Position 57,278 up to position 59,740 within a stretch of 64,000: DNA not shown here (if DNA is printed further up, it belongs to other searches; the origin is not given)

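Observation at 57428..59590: Glycyl radical enzyme with atypical RIGGY glycine loop and Cys-Val-Glu catalytic loop; unusually short (720 aa)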

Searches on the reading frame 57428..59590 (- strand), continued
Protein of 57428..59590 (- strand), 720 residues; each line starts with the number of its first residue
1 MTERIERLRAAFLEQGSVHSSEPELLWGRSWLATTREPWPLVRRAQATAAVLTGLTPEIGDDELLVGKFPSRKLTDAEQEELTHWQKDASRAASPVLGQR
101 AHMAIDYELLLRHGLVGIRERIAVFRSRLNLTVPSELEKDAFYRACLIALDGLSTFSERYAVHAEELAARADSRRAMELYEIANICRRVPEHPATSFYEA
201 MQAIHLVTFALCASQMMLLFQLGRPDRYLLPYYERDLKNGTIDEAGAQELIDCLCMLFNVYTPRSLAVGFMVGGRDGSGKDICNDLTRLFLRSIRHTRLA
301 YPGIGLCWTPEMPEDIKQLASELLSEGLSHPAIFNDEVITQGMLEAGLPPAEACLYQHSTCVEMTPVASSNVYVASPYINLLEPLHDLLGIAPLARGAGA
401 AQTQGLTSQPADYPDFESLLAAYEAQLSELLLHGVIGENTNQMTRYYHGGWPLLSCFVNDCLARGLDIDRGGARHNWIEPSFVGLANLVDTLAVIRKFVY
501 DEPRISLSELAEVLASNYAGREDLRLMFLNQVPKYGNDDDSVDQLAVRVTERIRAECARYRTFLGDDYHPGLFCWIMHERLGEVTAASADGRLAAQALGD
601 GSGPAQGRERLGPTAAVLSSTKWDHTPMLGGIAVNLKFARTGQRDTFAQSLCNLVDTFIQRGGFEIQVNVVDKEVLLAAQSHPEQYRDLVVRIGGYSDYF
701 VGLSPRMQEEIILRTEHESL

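Call 16: find_related_loci(query=A1, collection=genome_contigs, flank=10000)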
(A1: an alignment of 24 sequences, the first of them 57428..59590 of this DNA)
Query A1 (720 aa) in genome_contigs; peptide patterns used: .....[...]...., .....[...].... (x = any residue, [..] = any of these).
153 stretches matched a pattern; 78 encode a relative of the query (tblastn E <= 1e-3); 78 distinct loci.
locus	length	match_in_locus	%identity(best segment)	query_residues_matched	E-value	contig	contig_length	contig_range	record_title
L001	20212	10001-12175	75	1-720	0e+0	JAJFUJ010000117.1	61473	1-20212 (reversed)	MAG: Chloroflexota bacterium isolate bin.428 k141_4512707, whole genome shotgun sequence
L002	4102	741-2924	70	2-719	0e+0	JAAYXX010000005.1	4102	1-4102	MAG: Chloroflexota bacterium isolate AS06rmzACSIP_190 3942_AS06, whole genome shotgun sequence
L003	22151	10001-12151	68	2-720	0e+0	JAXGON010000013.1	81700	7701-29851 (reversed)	MAG: Anaerolineae bacterium isolate AnMBR.bin280 bin280_13, whole genome shotgun sequence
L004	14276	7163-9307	69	15-719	0e+0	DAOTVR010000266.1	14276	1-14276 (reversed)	MAG TPA_asm: Anaerolineae bacterium isolate H111_70 k127_124442, whole genome shotgun sequence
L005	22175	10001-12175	69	2-719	0e+0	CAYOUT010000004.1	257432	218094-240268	MAG TPA_asm: uncultured Anaerolineales bacterium isolate binchicken_co39_95 genome assembly, contig: NODE_20_length_2574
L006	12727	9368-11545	67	2-720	0e+0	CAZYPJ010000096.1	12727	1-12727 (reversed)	MAG TPA_asm: uncultured Anaerolineales bacterium isolate SRP167436_co1_96 genome assembly, contig: NODE_8173_length_1272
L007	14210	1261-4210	67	2-720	0e+0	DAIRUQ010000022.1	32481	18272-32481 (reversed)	MAG TPA_asm: Chloroflexota bacterium isolate CTOTU19826 NODE_1242_length_32481_cov_6.819127, whole genome shotgun sequen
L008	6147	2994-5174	67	2-720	0e+0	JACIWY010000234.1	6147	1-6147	MAG: Chloroflexota bacterium isolate MAG-38 Chloroflexota_C3_bin14_Scaffold_234, whole genome shotgun sequence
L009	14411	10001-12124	66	8-720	0e+0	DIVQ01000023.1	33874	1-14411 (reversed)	MAG TPA_asm: Anaerolineales bacterium UBA6128 UBA6128_contig_30673, whole genome shotgun sequence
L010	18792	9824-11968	66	2-720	0e+0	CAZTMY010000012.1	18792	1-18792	MAG TPA_asm: uncultured Anaerolineales bacterium isolate binchicken_co19_534 genome assembly, contig: NODE_4661_length_1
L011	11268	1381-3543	65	2-717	0e+0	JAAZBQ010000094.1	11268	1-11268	MAG: Chloroflexota bacterium isolate AS06rmzACSIP_617 33708_AS06, whole genome shotgun sequence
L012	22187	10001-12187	63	1-718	0e+0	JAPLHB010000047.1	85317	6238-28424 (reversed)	MAG: Chloroflexota bacterium isolate LacPavin_0920_WC70_MAG_64_18 LacPavin_0920_WC70_scaffold_119900, whole genome shotg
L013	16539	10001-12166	63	2-717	0e+0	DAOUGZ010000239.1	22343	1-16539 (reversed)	MAG TPA_asm: Anaerolineae bacterium isolate R89_281 k165_2735099, whole genome shotgun sequence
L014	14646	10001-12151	62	2-719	0e+0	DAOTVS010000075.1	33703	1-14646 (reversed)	MAG TPA_asm: Anaerolineae bacterium isolate H111_74 k127_637833, whole genome shotgun sequence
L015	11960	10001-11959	66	2-659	0e+0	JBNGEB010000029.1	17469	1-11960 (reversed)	MAG: Anaerolineae bacterium isolate E05-057 bin20.fa-29, whole genome shotgun sequence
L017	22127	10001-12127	56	1-718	0e+0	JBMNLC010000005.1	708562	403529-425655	MAG: Clostridia bacterium isolate SBF912LR0HQ0075 contig_36925, whole genome shotgun sequence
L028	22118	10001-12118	52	4-717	0e+0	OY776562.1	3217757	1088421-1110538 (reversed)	MAG: Anaerolineae bacterium isolate f6896fb1-f4fb-4b0c-86b4-943ec43acfa7 genome assembly, chromosome: 1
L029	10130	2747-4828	54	4-717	0e+0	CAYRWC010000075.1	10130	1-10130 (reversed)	MAG TPA_asm: uncultured Oscillospiraceae bacterium isolate SRP216815_co1_59 genome assembly, contig: NODE_9011_length_10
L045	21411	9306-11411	46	2-717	0e+0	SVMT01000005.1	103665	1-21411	MAG: Oscillospiraceae bacterium isolate SIG520 NODE_926_length_103665_cov_1.922656, whole genome shotgun sequence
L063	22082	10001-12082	54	4-717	0e+0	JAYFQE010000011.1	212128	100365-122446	MAG: Clostridiaceae bacterium isolate CA_164 c_CA_000000024614, whole genome shotgun sequence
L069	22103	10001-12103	39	3-720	1e-149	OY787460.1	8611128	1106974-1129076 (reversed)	MAG: Victivallales bacterium isolate c43507a4-3b0a-454f-a213-a96987c4837a genome assembly, chromosome: 1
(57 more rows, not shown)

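Call 24: search_protein_families(library=ncbifam, proteins=[L029:4827-5612:+, L029:6661-7722:+, L029:7697-8572:+, L029:8688-9584:-, L063:13852-14976:+, L063:15930-16835:-, L017:12155-13153:+, L017:13294-14154:+, L045:11459-12832:+, L069:12120-13790:+], max_evalue=0.00001)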
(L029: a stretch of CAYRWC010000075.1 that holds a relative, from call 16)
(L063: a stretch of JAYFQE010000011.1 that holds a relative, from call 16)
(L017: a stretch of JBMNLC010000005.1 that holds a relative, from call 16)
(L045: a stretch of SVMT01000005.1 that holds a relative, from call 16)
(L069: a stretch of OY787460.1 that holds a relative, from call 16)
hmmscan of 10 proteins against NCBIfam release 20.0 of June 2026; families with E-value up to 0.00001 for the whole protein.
L029:4827-5612:+ (261 aa): 7 families
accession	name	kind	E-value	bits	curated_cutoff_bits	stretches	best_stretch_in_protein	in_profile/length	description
NF045644.1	TransRegBhcR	equivalog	4.6e-55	186.8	350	1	4-253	17-266/267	HTH-type transcriptional regulator BhcR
TIGR02431.1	pcaR_pcaU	subfamily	1.5e-35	122.7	284.75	1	16-251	12-247/248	beta-ketoadipate pathway transcriptional regulators, PcaR/PcaU/PobR family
NF011671.1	PRK15090.1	equivalog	1.9e-35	122.4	275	1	4-254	5-255/256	DNA-binding transcriptional regulator KdgR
NF008601.2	PRK11569.1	equivalog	1.8e-33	115.9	380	1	13-253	30-273/276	glyoxylate bypass operon transcriptional repressor IclR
NF007548.0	PRK10163.1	equivalog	1.2e-27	96.7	406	1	17-254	29-267/271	HTH-type transcriptional repressor AllR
NF007339.0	PRK09834.1-1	equivalog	2.5e-10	40.1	299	1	28-209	38-223/271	DNA-binding transcriptional regulator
NF007342.0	PRK09834.1-4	equivalog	4e-09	35.8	251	1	12-224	14-227/263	DNA-binding transcriptional regulator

L029:6661-7722:+ (353 aa): 2 families
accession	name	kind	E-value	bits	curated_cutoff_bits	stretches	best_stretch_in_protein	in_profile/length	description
NF003027.0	PRK03906.1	subfamily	4.4e-143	476.8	191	2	145-347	180-381/385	mannonate dehydratase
TIGR00695.1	uxuA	equivalog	2.1e-122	409.1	199.55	2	145-346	180-390/394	mannonate dehydratase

L029:7697-8572:+ (291 aa): 210 families (the best 25 are shown)
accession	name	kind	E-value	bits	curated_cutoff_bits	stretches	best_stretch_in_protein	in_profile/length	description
NF006132.0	PRK08277.1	subfamily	1.3e-129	431.5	281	1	15-291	5-280/280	D-mannonate oxidoreductase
NF005559.1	PRK07231.1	subfamily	1.2e-49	169.1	215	1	18-285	2-247/249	glucose 1-dehydrogenase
NF006070.0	PRK08213.1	subfamily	1.8e-46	158.8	279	2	138-287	112-258/259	gluconate 5-dehydrogenase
NF004791.0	PRK06138.1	equivalog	5e-41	140.7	312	2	134-287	100-251/252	SDR family oxidoreductase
NF005067.0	PRK06484.1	equivalog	9.2e-41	140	713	1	19-288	272-514/524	short chain dehydrogenase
NF004778.0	PRK06124.1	equivalog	3.2e-40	138.2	303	1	16-287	7-254/256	SDR family oxidoreductase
NF005752.0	PRK07576.1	subfamily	3.6e-40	138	321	1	16-287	5-252/271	SDR family oxidoreductase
NF005853.0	PRK07774.1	equivalog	3.9e-40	137.8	303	1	17-285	3-246/250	SDR family oxidoreductase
NF005488.0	PRK07097.1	equivalog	3.9e-40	137.6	369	1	16-290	6-262/266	gluconate 5-dehydrogenase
TIGR01832.1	kduD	equivalog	1.7e-39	135.8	338.85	1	17-286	2-246/248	2-dehydro-3-deoxy-D-gluconate 5-dehydrogenase KduD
NF052558.1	MBtsdlDhBudC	equivalog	6.8e-39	133.9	270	1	19-290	2-246/250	meso-2,3-butanediol dehydrogenase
NF009466.0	PRK12826.1-2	subfamily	1.4e-38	132.7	222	1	21-285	4-244/248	3-oxoacyl-ACP reductase FabG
NF053701.1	CsHdxCHCADhChcB2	equivalog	2.1e-38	132.3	350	1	19-287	2-244/245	cis-4-hydroxycyclohexanecarboxylate dehydrogenase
NF005390.0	PRK06935.1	equivalog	2.5e-38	131.9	369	1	9-285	5-255/258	2-dehydro-3-deoxy-D-gluconate 5-dehydrogenase KduD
NF004198.0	PRK05653.1-3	equivalog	4e-38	131.3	296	1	18-285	5-246/248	3-oxoacyl-ACP reductase FabG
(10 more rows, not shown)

L029:8688-9584:- (298 aa): 0 families

L063:13852-14976:+ (374 aa): 2 families
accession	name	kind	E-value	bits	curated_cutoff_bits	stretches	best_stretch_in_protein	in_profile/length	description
NF003027.0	PRK03906.1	subfamily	9.9e-144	479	191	2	166-367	180-380/385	mannonate dehydratase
TIGR00695.1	uxuA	equivalog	1.4e-122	409.7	199.55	2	166-367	180-390/394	mannonate dehydratase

L063:15930-16835:- (301 aa): 0 families

L017:12155-13153:+ (332 aa): 11 families
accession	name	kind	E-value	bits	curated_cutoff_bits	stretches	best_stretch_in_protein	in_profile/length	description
NF002320.0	PRK01259.1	subfamily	2.9e-104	348.9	297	1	4-317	3-315/316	ribose-phosphate diphosphokinase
TIGR01251.1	ribP_PPkin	subfamily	1.1e-94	316.9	113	1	8-317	1-309/309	ribose-phosphate diphosphokinase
NF002758.0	PRK02812.1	equivalog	9.1e-91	304.4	518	1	3-316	17-329/330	ribose-phosphate pyrophosphokinase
NF002618.0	PRK02269.1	equivalog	1.6e-89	300.7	460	1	5-318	3-318/321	ribose-phosphate diphosphokinase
NF002686.0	PRK02458.1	equivalog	2.3e-83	280.3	506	1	4-321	6-321/323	ribose-phosphate diphosphokinase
NF002844.0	PRK03092.1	equivalog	5.5e-81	272.3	438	1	4-318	8-324/326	ribose-phosphate diphosphokinase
NF003428.0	PRK04923.1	equivalog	3.9e-78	262.8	536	1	4-316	3-317/319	ribose-phosphate diphosphokinase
NF001815.0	PRK00553.1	equivalog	1.5e-71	241.2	484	1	8-318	10-323/332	ribose-phosphate pyrophosphokinase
NF002095.0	PRK00934.1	equivalog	2.2e-51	174.7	296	1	9-292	2-280/287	ribose-phosphate diphosphokinase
NF005299.0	PRK06827.1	subfamily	1.8e-37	129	327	1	35-318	59-370/383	phosphoribosylpyrophosphate synthetase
NF005537.0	PRK07199.1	subfamily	4e-35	121.3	322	1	14-305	9-292/301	ribose-phosphate diphosphokinase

L017:13294-14154:+ (286 aa): 4 families
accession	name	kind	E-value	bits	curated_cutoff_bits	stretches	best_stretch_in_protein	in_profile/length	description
TIGR04379.1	myo_inos_iolE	equivalog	8.6e-08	32.1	290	1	124-264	131-267/290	myo-inosose-2 dehydratase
NF009689.0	PRK13210.1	subfamily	2.8e-07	30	200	1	230-284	223-279/286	L-ribulose-5-phosphate 3-epimerase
NF009688.0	PRK13209.1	subfamily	1.4e-06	27.6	317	0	228-282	219-275/286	L-ribulose-5-phosphate 3-epimerase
TIGR00542.1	hxl6Piso_put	equivalog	6e-06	25.8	272.15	0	47-282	50-270/279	L-ribulose-5-phosphate 3-epimerase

L045:11459-12832:+ (457 aa): 0 families

L069:12120-13790:+ (556 aa): 0 families
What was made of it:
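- In two Clostridia loci (L029, L063) the order is GRE, IclR/KdgR-like regulator, activase, UxuA, UxuB-like SDR (call 24).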
